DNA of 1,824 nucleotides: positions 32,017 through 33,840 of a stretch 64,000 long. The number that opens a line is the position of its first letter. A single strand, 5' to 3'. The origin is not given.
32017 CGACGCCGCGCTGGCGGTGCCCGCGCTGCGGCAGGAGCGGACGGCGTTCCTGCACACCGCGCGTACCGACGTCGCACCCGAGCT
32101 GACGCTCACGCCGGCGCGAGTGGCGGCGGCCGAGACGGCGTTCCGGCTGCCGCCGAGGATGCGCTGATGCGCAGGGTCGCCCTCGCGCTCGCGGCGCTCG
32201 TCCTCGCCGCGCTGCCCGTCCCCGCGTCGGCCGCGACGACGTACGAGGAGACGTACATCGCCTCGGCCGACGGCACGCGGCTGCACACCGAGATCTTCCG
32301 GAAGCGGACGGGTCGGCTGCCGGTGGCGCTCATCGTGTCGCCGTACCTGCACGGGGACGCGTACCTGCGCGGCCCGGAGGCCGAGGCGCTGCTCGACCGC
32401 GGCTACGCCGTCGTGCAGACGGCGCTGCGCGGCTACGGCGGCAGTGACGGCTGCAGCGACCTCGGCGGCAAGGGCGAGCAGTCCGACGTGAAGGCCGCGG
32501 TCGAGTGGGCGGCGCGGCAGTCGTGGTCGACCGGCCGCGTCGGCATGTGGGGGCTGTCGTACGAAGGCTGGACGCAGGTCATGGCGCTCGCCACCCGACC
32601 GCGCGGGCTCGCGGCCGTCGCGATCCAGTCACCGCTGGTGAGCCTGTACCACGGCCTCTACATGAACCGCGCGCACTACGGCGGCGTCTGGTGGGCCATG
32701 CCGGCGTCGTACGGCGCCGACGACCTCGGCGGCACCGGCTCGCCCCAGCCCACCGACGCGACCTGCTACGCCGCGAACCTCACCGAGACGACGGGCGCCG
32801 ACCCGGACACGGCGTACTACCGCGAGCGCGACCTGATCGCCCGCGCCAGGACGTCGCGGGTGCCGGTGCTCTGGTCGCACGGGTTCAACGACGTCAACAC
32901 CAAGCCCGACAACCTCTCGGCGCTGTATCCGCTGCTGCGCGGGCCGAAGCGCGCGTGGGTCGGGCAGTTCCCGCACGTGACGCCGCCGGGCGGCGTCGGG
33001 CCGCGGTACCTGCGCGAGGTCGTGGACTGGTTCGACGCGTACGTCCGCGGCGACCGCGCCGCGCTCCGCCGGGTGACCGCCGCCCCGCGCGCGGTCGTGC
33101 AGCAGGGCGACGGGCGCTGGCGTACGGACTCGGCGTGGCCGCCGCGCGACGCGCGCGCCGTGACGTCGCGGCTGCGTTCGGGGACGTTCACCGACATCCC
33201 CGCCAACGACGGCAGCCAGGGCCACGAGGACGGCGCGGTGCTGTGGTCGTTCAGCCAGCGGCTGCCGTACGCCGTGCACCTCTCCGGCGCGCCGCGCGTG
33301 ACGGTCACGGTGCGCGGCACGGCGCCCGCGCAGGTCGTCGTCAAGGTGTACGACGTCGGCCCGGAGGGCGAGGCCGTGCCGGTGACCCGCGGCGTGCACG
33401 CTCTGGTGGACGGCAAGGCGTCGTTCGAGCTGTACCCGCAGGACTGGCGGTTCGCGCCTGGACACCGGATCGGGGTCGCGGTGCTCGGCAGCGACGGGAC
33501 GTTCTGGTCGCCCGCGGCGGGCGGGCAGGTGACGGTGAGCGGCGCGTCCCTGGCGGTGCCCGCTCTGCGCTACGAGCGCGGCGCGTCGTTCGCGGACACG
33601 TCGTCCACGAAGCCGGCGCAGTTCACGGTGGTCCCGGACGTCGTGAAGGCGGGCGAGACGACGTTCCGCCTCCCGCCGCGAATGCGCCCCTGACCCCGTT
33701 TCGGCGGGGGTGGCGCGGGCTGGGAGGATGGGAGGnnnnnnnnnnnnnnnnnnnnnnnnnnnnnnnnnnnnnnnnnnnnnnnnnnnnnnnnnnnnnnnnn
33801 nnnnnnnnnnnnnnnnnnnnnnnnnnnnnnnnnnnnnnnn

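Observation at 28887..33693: Three tandem secreted CocE/NonD (S15-like) hydrolase paralogs wedged between hemB and hemL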

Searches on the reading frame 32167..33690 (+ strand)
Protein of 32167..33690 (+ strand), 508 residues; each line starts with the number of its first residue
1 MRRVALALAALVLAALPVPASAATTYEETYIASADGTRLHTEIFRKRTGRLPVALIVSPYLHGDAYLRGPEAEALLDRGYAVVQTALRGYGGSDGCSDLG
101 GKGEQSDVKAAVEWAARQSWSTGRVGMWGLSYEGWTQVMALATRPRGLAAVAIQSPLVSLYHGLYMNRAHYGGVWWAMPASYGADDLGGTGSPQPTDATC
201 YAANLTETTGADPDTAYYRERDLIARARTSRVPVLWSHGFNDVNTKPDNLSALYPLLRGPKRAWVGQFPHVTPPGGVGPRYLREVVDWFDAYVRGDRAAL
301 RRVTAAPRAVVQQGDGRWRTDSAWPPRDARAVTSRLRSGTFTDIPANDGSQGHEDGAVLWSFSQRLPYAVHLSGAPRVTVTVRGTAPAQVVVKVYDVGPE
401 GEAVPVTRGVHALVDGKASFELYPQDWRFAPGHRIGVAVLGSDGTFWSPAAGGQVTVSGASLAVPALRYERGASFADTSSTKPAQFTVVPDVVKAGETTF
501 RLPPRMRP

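Call 4: search_protein_families(library=pfam, proteins=[window:32167-33690:+], max_evalue=0.01)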
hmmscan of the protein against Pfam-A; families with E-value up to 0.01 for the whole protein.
window:32167-33690:+ (508 aa): 4 families
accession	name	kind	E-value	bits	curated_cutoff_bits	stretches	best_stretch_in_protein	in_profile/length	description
PF02129.25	Peptidase_S15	-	3.2e-46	158.6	23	1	35-271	1-261/262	X-Pro dipeptidyl-peptidase (S15 family)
PF08530.16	PepX_C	-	2.8e-15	57.3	22.5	1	303-462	3-200/217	X-Pro dipeptidyl-peptidase C-terminal non-catalytic domain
PF00326.27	Peptidase_S9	-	3.8e-09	36.8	22.6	1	74-162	9-103/213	Prolyl oligopeptidase family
PF12146.15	Hydrolase_4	-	0.0052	16.6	27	0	72-164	24-117/239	Serine aminopeptidase, S33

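Call 5: search_protein_families(library=ncbifam, proteins=[window:32167-33690:+], max_evalue=0.01)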
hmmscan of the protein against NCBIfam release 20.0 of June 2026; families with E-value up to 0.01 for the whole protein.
window:32167-33690:+ (508 aa): 5 families
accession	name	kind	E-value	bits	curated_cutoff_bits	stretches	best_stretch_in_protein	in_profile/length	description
TIGR00976.1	CocE_NonD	subfamily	3e-55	188.3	66.3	3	35-173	5-142/550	CocE/NonD family hydrolase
NF003780.0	PRK05371.1-1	subfamily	1.1e-36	126.5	642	2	74-340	133-415/594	Xaa-Pro dipeptidyl-peptidase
NF003782.0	PRK05371.1-3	subfamily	2.6e-19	69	711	1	75-467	198-642/648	Xaa-Pro dipeptidyl-peptidase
NF003781.0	PRK05371.1-2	equivalog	4.1e-09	35.3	881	1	75-161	302-403/805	Xaa-Pro dipeptidyl-peptidase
NF047920.1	lactonase_UilS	equivalog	1.7e-06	28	400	1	72-152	45-126/285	UilS family quorum-quenching N-acyl-homoserine lactonase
